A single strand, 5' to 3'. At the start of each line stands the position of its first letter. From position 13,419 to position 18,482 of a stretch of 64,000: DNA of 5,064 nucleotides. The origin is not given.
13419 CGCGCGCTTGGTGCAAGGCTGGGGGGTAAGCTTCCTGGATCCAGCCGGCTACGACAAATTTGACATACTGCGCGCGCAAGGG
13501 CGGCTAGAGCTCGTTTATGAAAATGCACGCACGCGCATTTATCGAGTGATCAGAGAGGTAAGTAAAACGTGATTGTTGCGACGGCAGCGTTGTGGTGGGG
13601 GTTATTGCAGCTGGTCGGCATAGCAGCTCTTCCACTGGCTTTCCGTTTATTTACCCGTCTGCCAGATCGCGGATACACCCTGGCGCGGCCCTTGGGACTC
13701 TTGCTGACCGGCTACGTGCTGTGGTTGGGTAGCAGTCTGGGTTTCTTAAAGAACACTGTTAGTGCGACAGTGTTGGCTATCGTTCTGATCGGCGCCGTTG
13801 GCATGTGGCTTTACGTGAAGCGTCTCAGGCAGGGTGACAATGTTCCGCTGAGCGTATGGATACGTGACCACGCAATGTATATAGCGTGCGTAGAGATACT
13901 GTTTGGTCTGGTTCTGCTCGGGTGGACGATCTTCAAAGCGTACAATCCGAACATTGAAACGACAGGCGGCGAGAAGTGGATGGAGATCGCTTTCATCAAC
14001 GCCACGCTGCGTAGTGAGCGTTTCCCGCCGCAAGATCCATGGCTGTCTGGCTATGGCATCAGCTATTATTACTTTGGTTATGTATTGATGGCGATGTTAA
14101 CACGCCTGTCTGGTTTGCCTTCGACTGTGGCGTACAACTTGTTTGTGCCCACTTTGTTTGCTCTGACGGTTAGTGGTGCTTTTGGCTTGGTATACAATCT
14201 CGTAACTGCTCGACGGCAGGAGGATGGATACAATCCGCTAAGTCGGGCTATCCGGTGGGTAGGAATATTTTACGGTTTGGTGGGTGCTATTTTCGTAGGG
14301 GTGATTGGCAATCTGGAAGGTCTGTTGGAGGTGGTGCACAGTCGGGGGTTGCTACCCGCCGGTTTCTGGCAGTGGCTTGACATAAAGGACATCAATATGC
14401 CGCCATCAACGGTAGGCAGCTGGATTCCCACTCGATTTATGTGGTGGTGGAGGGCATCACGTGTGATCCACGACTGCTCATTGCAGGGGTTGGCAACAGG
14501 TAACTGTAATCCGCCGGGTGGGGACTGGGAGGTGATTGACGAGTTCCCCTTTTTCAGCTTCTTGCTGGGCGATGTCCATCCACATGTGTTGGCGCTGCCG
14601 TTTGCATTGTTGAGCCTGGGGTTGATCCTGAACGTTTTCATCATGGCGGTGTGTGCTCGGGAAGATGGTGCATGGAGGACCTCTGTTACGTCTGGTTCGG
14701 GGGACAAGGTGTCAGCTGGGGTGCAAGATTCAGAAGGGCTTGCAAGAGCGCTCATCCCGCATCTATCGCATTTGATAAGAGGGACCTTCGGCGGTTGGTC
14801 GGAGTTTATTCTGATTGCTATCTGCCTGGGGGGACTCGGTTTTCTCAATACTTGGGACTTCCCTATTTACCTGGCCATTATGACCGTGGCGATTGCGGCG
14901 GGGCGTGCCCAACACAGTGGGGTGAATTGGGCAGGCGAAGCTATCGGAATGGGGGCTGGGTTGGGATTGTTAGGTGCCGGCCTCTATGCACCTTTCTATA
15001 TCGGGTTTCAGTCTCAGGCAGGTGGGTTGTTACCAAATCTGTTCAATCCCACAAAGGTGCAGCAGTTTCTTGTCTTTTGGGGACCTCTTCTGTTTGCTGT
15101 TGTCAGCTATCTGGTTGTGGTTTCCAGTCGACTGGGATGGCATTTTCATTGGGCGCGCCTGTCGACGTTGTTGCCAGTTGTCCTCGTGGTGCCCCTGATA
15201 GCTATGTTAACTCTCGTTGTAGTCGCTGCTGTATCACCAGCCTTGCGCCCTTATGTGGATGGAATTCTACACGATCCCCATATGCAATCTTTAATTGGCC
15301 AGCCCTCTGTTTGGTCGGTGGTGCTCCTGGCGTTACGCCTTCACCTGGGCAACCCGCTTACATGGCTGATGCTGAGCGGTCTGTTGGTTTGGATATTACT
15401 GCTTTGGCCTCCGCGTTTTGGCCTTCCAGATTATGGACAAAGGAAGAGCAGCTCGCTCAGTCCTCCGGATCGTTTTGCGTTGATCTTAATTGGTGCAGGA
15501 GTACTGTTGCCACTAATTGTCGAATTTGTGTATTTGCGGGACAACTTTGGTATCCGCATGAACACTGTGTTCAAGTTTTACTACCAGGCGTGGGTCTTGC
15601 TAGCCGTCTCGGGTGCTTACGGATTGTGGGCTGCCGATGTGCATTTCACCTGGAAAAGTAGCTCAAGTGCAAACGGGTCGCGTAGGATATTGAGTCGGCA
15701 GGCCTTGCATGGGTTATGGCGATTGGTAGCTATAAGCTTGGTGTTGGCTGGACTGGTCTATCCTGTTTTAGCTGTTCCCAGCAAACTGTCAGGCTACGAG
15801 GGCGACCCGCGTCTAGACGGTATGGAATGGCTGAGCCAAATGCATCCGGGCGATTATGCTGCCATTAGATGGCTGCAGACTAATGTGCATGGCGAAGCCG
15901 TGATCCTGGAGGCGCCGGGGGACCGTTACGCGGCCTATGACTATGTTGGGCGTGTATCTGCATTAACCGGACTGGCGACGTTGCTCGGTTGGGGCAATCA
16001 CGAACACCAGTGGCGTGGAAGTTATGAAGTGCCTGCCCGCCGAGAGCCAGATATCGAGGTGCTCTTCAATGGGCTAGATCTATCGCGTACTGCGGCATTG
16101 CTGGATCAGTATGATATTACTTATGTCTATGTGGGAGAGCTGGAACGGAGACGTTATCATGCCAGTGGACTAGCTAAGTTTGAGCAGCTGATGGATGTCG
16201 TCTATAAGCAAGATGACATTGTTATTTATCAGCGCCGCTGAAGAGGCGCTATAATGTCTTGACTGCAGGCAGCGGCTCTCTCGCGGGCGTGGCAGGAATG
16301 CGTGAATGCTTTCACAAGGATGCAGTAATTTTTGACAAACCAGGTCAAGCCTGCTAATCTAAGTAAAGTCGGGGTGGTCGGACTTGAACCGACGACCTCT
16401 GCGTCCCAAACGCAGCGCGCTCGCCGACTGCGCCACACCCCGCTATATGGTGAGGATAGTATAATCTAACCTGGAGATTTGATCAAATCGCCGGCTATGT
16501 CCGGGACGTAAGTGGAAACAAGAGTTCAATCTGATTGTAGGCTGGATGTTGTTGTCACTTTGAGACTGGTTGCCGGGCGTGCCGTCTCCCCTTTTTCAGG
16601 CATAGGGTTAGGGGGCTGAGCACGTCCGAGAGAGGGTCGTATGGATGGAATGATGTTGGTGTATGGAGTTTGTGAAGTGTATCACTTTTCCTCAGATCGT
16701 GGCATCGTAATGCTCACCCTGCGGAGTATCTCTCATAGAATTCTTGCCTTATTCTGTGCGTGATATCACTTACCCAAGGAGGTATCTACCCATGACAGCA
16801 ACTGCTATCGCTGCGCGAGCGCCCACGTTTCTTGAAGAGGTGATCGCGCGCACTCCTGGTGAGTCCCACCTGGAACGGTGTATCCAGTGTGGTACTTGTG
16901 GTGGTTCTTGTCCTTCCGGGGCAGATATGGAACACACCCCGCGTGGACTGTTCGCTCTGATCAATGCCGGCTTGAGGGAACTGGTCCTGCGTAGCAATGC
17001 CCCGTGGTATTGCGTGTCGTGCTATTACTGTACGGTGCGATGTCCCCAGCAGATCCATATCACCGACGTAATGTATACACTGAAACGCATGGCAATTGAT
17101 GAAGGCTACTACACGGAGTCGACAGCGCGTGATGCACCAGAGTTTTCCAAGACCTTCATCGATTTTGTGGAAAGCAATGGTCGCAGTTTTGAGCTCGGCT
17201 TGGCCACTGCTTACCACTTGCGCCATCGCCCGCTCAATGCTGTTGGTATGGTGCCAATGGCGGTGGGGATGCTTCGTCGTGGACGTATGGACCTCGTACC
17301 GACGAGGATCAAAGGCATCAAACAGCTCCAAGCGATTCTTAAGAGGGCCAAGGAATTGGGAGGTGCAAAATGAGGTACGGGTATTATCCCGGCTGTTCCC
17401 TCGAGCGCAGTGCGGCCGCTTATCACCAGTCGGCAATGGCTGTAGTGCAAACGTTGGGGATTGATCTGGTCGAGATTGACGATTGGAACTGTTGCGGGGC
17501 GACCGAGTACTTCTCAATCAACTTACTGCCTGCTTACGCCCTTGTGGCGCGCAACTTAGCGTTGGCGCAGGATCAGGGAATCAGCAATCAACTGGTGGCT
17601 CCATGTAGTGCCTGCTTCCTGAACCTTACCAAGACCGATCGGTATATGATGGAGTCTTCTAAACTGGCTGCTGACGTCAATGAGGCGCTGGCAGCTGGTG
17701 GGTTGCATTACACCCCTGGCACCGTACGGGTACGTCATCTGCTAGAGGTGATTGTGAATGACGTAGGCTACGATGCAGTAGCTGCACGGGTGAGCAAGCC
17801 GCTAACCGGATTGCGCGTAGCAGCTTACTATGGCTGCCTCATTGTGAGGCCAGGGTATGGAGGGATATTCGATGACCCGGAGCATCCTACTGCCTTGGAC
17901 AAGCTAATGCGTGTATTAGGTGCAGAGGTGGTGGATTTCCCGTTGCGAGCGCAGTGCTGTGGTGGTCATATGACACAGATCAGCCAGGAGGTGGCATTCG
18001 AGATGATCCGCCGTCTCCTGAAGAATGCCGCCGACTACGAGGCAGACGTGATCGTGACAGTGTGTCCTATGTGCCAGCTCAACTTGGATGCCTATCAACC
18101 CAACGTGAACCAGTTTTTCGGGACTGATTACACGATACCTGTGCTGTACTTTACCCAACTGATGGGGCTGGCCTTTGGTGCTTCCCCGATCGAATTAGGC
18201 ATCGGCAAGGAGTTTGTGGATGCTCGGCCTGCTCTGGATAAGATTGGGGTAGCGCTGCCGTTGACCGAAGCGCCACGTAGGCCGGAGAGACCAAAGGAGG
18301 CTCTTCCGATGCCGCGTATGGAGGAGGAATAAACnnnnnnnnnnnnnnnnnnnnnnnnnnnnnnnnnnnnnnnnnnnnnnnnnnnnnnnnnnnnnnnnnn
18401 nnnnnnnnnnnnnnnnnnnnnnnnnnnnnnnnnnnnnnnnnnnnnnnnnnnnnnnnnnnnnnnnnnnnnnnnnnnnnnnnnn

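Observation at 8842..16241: Two translationally coupled giant 'YYY' membrane proteins; the first is a GT-C-like + YYY fusion I do not recognise as a described architecture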

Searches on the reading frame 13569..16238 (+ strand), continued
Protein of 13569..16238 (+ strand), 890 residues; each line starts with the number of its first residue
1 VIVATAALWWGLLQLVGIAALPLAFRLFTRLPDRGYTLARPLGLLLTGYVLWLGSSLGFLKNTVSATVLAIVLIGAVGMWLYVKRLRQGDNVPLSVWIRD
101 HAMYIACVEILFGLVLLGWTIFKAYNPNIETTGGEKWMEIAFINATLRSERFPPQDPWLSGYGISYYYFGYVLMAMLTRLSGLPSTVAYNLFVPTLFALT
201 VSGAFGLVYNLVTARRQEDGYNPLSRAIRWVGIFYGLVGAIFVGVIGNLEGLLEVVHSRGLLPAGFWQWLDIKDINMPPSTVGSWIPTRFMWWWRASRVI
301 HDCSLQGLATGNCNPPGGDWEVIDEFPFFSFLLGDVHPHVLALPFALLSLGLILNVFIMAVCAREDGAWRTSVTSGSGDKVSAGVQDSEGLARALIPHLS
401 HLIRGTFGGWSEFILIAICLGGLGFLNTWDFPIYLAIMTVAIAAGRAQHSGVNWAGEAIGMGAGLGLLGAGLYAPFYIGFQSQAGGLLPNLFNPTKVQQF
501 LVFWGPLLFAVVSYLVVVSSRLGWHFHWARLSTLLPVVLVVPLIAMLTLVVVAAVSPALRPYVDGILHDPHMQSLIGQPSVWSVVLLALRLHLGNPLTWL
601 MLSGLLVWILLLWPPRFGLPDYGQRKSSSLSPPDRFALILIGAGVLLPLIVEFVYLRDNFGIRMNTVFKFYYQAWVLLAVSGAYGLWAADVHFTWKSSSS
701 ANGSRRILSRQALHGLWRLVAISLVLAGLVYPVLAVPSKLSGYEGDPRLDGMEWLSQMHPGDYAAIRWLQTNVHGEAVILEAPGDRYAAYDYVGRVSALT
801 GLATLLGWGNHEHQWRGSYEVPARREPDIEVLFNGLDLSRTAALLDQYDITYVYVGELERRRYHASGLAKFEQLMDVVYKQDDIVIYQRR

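Call 44: search_protein_families(library=pfam, proteins=[L072:4510-6411:+, L071:2058-4253:+, L081:179-967:+, L038:1101-2270:+, L059:19155-21353:+, L060:2442-3182:+, L047:12568-14313:+, L037:14491-15597:+, L078:8050-9165:+, L081:18766-19905:+], max_evalue=0.01)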
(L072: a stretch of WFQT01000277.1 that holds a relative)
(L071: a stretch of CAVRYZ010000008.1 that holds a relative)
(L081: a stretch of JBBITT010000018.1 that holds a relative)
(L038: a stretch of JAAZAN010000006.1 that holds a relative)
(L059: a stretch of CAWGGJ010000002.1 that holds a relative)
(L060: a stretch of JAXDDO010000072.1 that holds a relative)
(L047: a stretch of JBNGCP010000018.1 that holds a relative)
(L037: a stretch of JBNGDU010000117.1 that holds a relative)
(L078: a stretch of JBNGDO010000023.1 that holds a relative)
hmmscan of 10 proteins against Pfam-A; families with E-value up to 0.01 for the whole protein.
L072:4510-6411:+ (633 aa): 0 families

L071:2058-4253:+ (731 aa): 1 family
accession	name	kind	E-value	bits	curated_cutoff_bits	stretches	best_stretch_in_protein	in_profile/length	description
PF13231.12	PMT_2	-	1.8e-09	38.4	26.1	1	264-422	8-158/160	Dolichyl-phosphate-mannose-protein mannosyltransferase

L081:179-967:+ (262 aa): 8 families
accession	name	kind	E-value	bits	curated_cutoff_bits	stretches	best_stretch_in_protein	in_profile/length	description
PF08241.18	Methyltransf_11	-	7.3e-20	71.9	21.2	1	40-130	1-95/95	Methyltransferase domain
PF13489.12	Methyltransf_23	-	1.2e-19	71.1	27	1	27-190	14-162/164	Methyltransferase domain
PF13847.12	Methyltransf_31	-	9.9e-17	61.4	27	1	39-134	7-113/145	Methyltransferase domain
PF13649.12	Methyltransf_25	-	1.3e-16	61.4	27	1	39-126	1-97/97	Methyltransferase domain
PF08242.18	Methyltransf_12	-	1.4e-14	55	30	1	40-128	1-98/98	Methyltransferase domain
PF01209.24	Ubie_methyltran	-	1.7e-06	28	20.1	1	36-141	48-162/233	ubiE/COQ5 methyltransferase family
PF03141.22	Methyltransf_29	-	0.0017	17.5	23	1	37-133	119-220/506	Putative S-adenosyl-L-methionine-dependent methyltransferase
PF05148.21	Methyltransf_8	-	0.0031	17.8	27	0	38-153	75-179/219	Hypothetical methyltransferase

L038:1101-2270:+ (389 aa): 6 families
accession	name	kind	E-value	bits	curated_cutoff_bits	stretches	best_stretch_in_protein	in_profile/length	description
PF00534.26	Glycos_transf_1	-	2e-27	96.2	26.4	1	198-350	13-159/172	Glycosyl transferases group 1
PF13692.12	Glyco_trans_1_4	-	2.4e-26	93.1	27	1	201-347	2-140/142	Glycosyl transferases group 1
PF13439.12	Glyco_transf_4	-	6.3e-22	78.8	28.5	1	15-178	2-167/170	Glycosyltransferase Family 4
PF13579.12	Glyco_trans_4_4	-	3.8e-20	73.3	29.7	1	16-174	2-156/158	Glycosyl transferase 4-like domain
PF20706.3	GT4-conflict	-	1.1e-11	44.8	26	1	271-372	271-379/385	Family 4 Glycosyltransferase in conflict systems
PF08323.17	Glyco_transf_5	-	0.00097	19.3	22.7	0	10-89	9-84/239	Starch synthase catalytic domain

L059:19155-21353:+ (732 aa): 13 families
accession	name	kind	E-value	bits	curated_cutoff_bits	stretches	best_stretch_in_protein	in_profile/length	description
PF02518.31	HATPase_c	-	9.1e-31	107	26.4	1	612-722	2-110/111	Histidine kinase-, DNA gyrase B-, and HSP90-like ATPase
PF00512.31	HisKA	-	6.2e-17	61.8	26.9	1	500-565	2-66/66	His Kinase A (phospho-acceptor) domain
PF00672.30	HAMP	-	3.1e-12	47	25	1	170-219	3-52/53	HAMP domain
PF00989.32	PAS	-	1.2e-10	41.8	22.6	1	390-490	2-113/113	PAS fold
PF08448.16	PAS_4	-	3.5e-09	37.3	23.1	1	395-494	1-109/110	PAS fold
PF13426.13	PAS_9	-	1.2e-08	35.5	27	1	399-491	1-102/103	PAS domain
PF13188.13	PAS_8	-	1.4e-08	34.8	21.8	1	389-440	1-49/65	PAS domain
PF13185.12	GAF_2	-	1.5e-08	35.3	28.6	1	303-374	62-134/136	GAF domain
PF01590.32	GAF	-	2.7e-08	34.9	22.4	1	300-374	57-132/133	GAF domain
PF02743.24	dCache_1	-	3.1e-07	30.6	45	1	27-133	128-239/240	Cache domain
PF13581.12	HATPase_c_2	-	2e-05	25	27.4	1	610-698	26-111/127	Histidine kinase-like ATPase domain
PF13492.12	GAF_3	-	0.00088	20.1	27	1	328-374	80-126/129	GAF domain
PF08570.15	DUF1761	-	0.0015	19.3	31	1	117-177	14-75/123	Protein of unknown function (DUF1761)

L060:2442-3182:+ (246 aa): 8 families
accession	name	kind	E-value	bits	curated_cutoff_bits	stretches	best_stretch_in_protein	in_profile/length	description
PF12836.13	HHH_3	-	1.3e-19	70.5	27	1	182-241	4-63/65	Helix-hairpin-helix motif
PF00633.29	HHH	-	1.1e-12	47.5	24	2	182-209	1-28/30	Helix-hairpin-helix motif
PF10531.15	SLBB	-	5.4e-12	45.8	27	1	110-154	2-46/55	SLBB domain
PF03934.19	T2SSK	-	1.1e-05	26.1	24.2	1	184-232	1-49/63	Type II secretion system (T2SS), protein K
PF22461.2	SLBB_2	-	3.5e-05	24.3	27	1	109-151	2-46/79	SLBB domain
PF12826.13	HHH_2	-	5e-05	23.8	27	0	182-209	25-52/64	Helix-hairpin-helix motif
PF14520.12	HHH_5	-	7.9e-05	23.5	27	0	186-210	29-53/57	Helix-hairpin-helix domain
PF14716.13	HHH_8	-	0.0016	19.2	30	0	216-241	42-67/73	Helix-hairpin-helix domain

L047:12568-14313:+ (581 aa): 3 families
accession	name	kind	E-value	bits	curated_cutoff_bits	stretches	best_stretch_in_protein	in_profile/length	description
PF00749.27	tRNA-synt_1c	-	1.6e-102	343.1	23.4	1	44-352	2-313/314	tRNA synthetases class I (E and Q), catalytic domain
PF03950.23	tRNA-synt_1c_C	-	3e-32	111.1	23.9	1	356-455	2-91/91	tRNA synthetases class I (E and Q), anti-codon binding domain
PF20974.2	tRNA-synt_1c_C2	-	3.1e-22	79.5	23.9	1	472-547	1-69/69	tRNA synthetases class I (E and Q), anti-codon binding domain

L037:14491-15597:+ (368 aa): 2 families
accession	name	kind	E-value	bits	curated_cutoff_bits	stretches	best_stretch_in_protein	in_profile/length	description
PF01636.29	APH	-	5.8e-21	75.8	23.2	1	24-266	3-220/239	Phosphotransferase enzyme family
PF19974.5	TCAD9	-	0.0018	18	40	1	200-252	286-334/429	Ternary complex associated domain 9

L078:8050-9165:+ (371 aa): 9 families
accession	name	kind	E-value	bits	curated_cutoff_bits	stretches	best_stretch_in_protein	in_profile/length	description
PF01926.29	MMR_HSR1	-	8.6e-21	74.6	21.9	1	37-144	2-113/113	50S ribosome-binding GTPase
PF00009.33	GTP_EFTU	-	2e-12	47.5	26.5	1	80-188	71-184/188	Elongation factor Tu GTP binding domain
PF02421.24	FeoB_N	-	1.9e-11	44.2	27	1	37-178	3-149/156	Ferrous iron transport protein B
PF05128.17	DUF697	-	2.3e-09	37.7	27.7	1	198-314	11-138/162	Domain of unknown function (DUF697)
PF00350.29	Dynamin_N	-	1.4e-08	35.3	27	1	37-70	1-34/168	Dynamin family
PF03193.22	RsgA_GTPase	-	8.4e-06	26.2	30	1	35-90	107-170/174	RsgA GTPase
PF12787.12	EcsC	-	0.00084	19.5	30.4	0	231-260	115-144/240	EcsC protein family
PF09439.16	SRPRB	-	0.0048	16.7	25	1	34-87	3-55/178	Signal recognition particle receptor beta subunit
PF03029.23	ATP_bind_1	-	0.0065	16.7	27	0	80-157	93-181/240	Conserved hypothetical ATP binding protein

L081:18766-19905:+ (379 aa): 7 families
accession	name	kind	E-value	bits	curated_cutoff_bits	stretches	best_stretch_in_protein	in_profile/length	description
PF08442.15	ATP-grasp_2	-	1.4e-71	240.7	29.5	1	2-195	1-202/202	ATP-grasp domain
PF00549.24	Ligase_CoA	-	4.8e-29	101.5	24.5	1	254-370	1-124/128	CoA-ligase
PF24948.1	Citrate_synth_N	-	2.3e-14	53.8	83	1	38-216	50-226/232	ATP-citrate synthase ATP-grasp domain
PF13549.11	ATP-grasp_5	-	2.1e-09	37.5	27.6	1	3-210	10-221/221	ATP-grasp domain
PF02786.22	CPSase_L_D2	-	3.2e-08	33.8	19.8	1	8-116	5-111/211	Carbamoyl-phosphate synthase L chain, ATP binding domain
PF01071.24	GARS_A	-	1.2e-06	29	27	1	8-106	6-100/194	Phosphoribosylglycinamide synthetase, ATP-grasp (A) domain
PF02222.28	ATP-grasp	-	0.00045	20.4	27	1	12-107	3-89/179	ATP-grasp domain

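Call 64: search_protein_families(library=pfam, alignment_id=A1, max_evalue=10)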
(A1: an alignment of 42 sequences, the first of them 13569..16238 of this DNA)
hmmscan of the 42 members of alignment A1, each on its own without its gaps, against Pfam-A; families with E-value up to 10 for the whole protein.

A. member 1, window:13569-16238:+ (890 aa): 1 family
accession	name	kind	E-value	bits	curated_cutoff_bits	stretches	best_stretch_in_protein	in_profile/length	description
PF10060.15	DUF2298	-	5.7e-116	388.8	27.8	1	46-678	1-488/488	Uncharacterized membrane protein (DUF2298)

B. families by the number of members that match (of 42 scanned): 29 families (the first 25 are shown)
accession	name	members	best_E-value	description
PF10060.15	DUF2298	42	4e-122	Uncharacterized membrane protein (DUF2298)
PF14880.11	COX14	4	0.026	Cytochrome oxidase c assembly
PF05449.16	Phage_holin_3_7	3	0.028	Putative 3TM holin, Phage_holin_3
PF21314.2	TM_ErbB1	2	0.00042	Epidermal growth factor receptor transmembrane-juxtamembrane segment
PF03188.21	Cytochrom_B561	2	0.16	Eukaryotic cytochrome b561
PF09843.14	DUF2070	2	0.37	Predicted membrane protein (DUF2070)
PF11070.13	DUF2871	2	0.54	Protein of unknown function (DUF2871)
PF21827.1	New_glue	1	0.00098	New glue protein family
PF19529.4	DUF6057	1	0.0014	Family of unknown function (DUF6057)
PF19700.5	DUF6198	1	0.051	Family of unknown function (DUF6198)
PF00664.28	ABC_membrane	1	0.073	ABC transporter transmembrane region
PF10028.14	DUF2270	1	0.12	Predicted integral membrane protein (DUF2270)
PF02529.20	PetG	1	0.15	Cytochrome B6-F complex subunit 5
PF15471.11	TMEM171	1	0.25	Transmembrane protein family 171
PF07730.19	HisKA_3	1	0.28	Histidine kinase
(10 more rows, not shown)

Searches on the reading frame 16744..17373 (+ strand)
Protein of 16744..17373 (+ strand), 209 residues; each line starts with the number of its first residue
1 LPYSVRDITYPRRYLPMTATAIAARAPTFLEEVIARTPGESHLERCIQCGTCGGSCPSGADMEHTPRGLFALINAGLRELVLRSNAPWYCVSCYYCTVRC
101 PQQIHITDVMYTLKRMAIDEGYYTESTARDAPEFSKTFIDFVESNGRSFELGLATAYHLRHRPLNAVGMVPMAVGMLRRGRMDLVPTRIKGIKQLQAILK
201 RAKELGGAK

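Call 16: search_protein_families(library=pfam, proteins=[window:16744-17373:+], max_evalue=0.001)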
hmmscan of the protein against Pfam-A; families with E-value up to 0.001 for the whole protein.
window:16744-17373:+ (209 aa): 8 families
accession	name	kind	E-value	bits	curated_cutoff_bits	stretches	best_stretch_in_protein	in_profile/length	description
PF13183.11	Fer4_8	-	7.1e-10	39.7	27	1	43-104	2-68/68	4Fe-4S dicluster domain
PF13187.11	Fer4_9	-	2.5e-08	34.3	27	1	45-103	1-50/52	4Fe-4S dicluster domain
PF13237.11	Fer4_10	-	2.7e-08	34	25.5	0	43-63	6-28/53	4Fe-4S dicluster domain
PF13534.11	Fer4_17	-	4.2e-08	34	22.2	1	45-105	1-61/61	4Fe-4S dicluster domain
PF00037.32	Fer4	-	6.6e-05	23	21.1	1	44-60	6-22/24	4Fe-4S binding domain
PF12838.12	Fer4_7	-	7.6e-05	23.5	27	0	45-103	1-51/52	4Fe-4S dicluster domain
PF12797.12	Fer4_2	-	0.00012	22.3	24.5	0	43-58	7-22/22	4Fe-4S binding domain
PF13484.11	Fer4_16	-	0.00047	21.3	30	0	45-60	1-16/66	4Fe-4S double cluster binding domain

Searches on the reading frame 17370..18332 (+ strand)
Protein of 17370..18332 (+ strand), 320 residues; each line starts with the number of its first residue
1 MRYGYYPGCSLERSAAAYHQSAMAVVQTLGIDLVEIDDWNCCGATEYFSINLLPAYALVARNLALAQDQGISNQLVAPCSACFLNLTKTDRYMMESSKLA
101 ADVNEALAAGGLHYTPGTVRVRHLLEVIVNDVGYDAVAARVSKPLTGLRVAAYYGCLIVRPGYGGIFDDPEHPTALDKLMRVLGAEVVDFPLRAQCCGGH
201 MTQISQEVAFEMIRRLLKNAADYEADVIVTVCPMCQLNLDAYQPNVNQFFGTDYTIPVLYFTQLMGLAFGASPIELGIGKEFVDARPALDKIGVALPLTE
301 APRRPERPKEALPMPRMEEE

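Call 16: search_protein_families(library=pfam, proteins=[window:17370-18332:+], max_evalue=0.001)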
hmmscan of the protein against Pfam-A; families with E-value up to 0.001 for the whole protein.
window:17370-18332:+ (320 aa): 1 family
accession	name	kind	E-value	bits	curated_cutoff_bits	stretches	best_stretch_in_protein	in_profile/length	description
PF02754.22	CCG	-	1.9e-28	98.8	20.6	2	150-240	1-85/85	Cysteine-rich domain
